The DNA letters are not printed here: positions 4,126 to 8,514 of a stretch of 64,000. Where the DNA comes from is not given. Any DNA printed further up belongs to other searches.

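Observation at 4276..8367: Giant PGF-CTERM surface protein with three repeats, each carrying a cysteine-depleted LDL-receptor-class-A-like calcium cage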

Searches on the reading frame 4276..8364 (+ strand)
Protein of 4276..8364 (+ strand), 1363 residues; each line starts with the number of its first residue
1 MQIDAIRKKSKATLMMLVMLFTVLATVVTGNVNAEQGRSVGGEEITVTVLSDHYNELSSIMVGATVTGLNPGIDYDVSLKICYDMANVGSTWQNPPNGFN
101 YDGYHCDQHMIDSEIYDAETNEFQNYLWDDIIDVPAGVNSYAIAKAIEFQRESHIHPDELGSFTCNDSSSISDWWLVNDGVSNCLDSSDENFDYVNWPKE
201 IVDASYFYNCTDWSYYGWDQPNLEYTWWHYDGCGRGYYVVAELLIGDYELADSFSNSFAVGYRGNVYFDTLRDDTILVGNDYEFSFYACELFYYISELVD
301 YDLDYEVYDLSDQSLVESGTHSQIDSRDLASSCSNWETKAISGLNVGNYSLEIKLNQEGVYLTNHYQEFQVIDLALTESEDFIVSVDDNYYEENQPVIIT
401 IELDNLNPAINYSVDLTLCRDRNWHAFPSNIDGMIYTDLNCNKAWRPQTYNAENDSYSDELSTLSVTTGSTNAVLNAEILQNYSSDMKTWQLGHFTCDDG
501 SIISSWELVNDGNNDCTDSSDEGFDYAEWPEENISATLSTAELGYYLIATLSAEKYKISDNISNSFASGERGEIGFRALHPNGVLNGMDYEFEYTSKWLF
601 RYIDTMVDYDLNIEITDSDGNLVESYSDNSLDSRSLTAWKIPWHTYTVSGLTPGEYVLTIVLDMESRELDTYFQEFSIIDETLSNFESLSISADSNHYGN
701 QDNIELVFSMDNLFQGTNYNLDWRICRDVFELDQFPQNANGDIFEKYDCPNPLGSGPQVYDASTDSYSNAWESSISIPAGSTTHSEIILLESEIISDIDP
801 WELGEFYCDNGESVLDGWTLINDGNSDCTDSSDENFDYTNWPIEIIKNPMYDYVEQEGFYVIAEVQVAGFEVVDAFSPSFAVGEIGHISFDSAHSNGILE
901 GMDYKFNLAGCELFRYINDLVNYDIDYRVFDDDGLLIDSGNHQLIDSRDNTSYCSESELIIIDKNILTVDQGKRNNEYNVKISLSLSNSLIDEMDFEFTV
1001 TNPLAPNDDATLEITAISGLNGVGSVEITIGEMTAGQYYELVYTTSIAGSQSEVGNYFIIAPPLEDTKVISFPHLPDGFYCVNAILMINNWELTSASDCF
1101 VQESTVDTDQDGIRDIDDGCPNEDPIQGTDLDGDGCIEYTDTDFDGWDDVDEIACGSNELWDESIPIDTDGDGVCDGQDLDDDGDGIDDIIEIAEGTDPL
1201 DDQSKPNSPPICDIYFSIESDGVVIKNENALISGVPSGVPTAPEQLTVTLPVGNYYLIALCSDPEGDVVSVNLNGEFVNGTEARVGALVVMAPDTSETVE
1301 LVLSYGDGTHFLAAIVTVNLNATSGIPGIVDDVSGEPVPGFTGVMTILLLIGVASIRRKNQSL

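Call 3: search_protein_families(library=pfam, proteins=[window:4276-8364:+], max_evalue=10)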
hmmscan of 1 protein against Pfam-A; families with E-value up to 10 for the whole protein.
window:4276-8364:+ (1363 aa): 4 families
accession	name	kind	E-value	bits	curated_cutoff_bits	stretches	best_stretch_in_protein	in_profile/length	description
PF00057.23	Ldl_recept_a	-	0.00023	21.8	24.1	3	493-522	6-34/37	Low-density lipoprotein receptor domain class A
PF12999.12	PRKCSH-like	-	0.0027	18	34.9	2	146-190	21-66/176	Glucosidase II beta subunit-like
PF25241.1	LDLRAD1_C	-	0.32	11.1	29.2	0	820-835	25-40/40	LDLRAD1-like, C-terminal domain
PF13620.12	CarboxypepD_reg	-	2.5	9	32.3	0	645-660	39-54/82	Carboxypeptidase regulatory-like domain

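Call 4: search_protein_families(library=ncbifam, proteins=[window:4276-8364:+], max_evalue=10)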
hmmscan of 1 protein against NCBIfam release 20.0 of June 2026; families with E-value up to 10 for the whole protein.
window:4276-8364:+ (1363 aa): 3 families
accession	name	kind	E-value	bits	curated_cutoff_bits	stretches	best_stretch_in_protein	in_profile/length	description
NF047638.1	throspo3_MtsC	equivalog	0.25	10.1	350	1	1104-1192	86-172/428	cell-cell cohesion MYXO-CTERM protein MtsC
NF053691.1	BamM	equivalog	1.3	8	315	1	1126-1200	223-298/376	BamM family beta-barrel-assembly machinery protein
NF041762.1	diheme_GEGP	equivalog_domain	2.4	7.3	300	1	1178-1219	93-134/359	GEGP motif-containing diheme protein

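Call 8: find_homologous_proteins(query=window:4276-8364:+, max_evalue=0.001)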
Query window:4276-8364:+ (1363 aa): 13 proteins with E <= 0.001 among 8000 candidates.
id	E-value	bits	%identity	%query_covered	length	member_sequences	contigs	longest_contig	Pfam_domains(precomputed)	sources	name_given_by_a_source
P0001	0.0e+0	3126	100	100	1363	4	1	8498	-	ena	-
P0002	0.0e+0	2537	79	100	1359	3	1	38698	PF00057.24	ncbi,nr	ncbi:MAG: hypothetical protein CMB64_07520 [Euryarchaeota archaeon]|nr:hypothetical protein [Euryarc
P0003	0.0e+0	1933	61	100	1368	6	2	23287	PF00057.24,PF12999.13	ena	-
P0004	0.0e+0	1896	60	100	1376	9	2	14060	PF00057.24,PF12999.13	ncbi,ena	-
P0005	0.0e+0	1883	60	100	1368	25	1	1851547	-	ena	-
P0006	0.0e+0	1878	59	98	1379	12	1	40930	PF00057.24,PF12999.13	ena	-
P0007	0.0e+0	1868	62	95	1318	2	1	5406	PF00057.24,PF12999.13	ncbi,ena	-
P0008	0.0e+0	1848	58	100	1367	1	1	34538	PF12999.13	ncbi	-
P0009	0.0e+0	1808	57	100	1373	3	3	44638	PF00057.24,PF12999.13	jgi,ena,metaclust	metaclust:\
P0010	0.0e+0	1781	57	100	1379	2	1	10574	-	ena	-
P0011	0.0e+0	1778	57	100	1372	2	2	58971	PF00057.24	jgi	-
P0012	7.8e-9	52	41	11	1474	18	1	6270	PF00057.24,PF12999.13,PF18884.6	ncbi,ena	-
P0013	5.4e-4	36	40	8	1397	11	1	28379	PF00057.24,PF12999.13,PF25241.2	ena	-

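Call 17: search_protein_families(library=pfam, proteins=[P0003, P0004, P0012, P0013], max_evalue=1)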
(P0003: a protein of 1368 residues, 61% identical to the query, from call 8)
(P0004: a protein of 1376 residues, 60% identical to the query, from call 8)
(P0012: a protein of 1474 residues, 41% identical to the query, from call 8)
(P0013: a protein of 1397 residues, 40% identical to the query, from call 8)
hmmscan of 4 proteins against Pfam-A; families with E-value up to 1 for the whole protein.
P0003 (1368 aa): 5 families
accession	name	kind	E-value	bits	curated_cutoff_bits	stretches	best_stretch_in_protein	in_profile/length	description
PF12999.12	PRKCSH-like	-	1.5e-07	31.9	34.9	3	146-189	22-66/176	Glucosidase II beta subunit-like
PF00057.23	Ldl_recept_a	-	4.9e-07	30.3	24.1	2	496-525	6-34/37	Low-density lipoprotein receptor domain class A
PF24318.1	DUF7490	-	0.00091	19.3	27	1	613-677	38-100/106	Domain of unknown function (DUF7490)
PF00041.27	fn3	-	0.0015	19.1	25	0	691-725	41-65/84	Fibronectin type III domain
PF14341.11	PilX_N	-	0.33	11.4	25.5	1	18-46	11-39/51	PilX N-terminal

P0004 (1376 aa): 5 families
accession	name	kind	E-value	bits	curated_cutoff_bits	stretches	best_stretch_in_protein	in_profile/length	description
PF00057.23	Ldl_recept_a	-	5.8e-09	36.5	24.1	3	499-527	7-34/37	Low-density lipoprotein receptor domain class A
PF12999.12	PRKCSH-like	-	7.5e-06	26.3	34.9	2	793-841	19-67/176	Glucosidase II beta subunit-like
PF18884.5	TSP3_bac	-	0.00056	20.1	25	2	1185-1205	1-21/22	Bacterial TSP3 repeat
PF11797.14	WxLIP_HBD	-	0.26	11.7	28.9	0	657-690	102-134/138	WxL Interacting Protein, host binding domain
PF18204.6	PGF-CTERM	-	0.58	10.7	18.8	0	1348-1364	1-17/23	PGF-CTERM motif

P0012 (1474 aa): 6 families
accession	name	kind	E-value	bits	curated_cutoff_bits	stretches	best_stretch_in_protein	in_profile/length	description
PF00057.23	Ldl_recept_a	-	5.6e-57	190.1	24.1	14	492-522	5-35/37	Low-density lipoprotein receptor domain class A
PF12999.12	PRKCSH-like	-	5.2e-11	43.1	34.9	5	1187-1255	38-113/176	Glucosidase II beta subunit-like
PF18884.5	TSP3_bac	-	5e-08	33.1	25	4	191-212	1-22/22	Bacterial TSP3 repeat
PF25241.1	LDLRAD1_C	-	0.05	13.7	29.2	0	1196-1214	21-39/40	LDLRAD1-like, C-terminal domain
PF18204.6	PGF-CTERM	-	0.17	12.3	18.8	1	1455-1473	5-23/23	PGF-CTERM motif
PF04207.17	MtrD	-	0.29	11.3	25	0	320-389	40-106/217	Tetrahydromethanopterin S-methyltransferase, subunit D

P0013 (1397 aa): 4 families
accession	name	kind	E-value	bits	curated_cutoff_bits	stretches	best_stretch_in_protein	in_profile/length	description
PF00057.23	Ldl_recept_a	-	1.5e-58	195.2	24.1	16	840-871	5-35/37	Low-density lipoprotein receptor domain class A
PF12999.12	PRKCSH-like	-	8.7e-19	68.4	34.9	6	360-433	37-120/176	Glucosidase II beta subunit-like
PF25241.1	LDLRAD1_C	-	3.7e-10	39.7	29.2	0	1194-1212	21-39/40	LDLRAD1-like, C-terminal domain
PF18884.5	TSP3_bac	-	0.0012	19.1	25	2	129-150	1-22/22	Bacterial TSP3 repeat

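Call 18: search_protein_families(library=ncbifam, proteins=[P0012], max_evalue=10)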
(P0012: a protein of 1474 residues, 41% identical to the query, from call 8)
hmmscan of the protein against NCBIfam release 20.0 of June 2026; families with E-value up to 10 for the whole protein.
P0012 (1474 aa): 3 families
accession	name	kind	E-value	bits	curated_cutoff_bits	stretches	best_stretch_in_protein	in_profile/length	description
NF042425.1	Amuc_1099_fam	equivalog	1.8e-05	24.5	50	4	60-90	125-155/321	Amuc_1099 family pilus-like system protein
TIGR04126.1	PGF_CTERM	domain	0.0058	16.3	24.5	1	1455-1474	9-28/28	PGF-CTERM sorting domain-containing protein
NF010363.0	PRK13791.1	equivalog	0.44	10.7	127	0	926-948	31-53/113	c-type lysozyme inhibitor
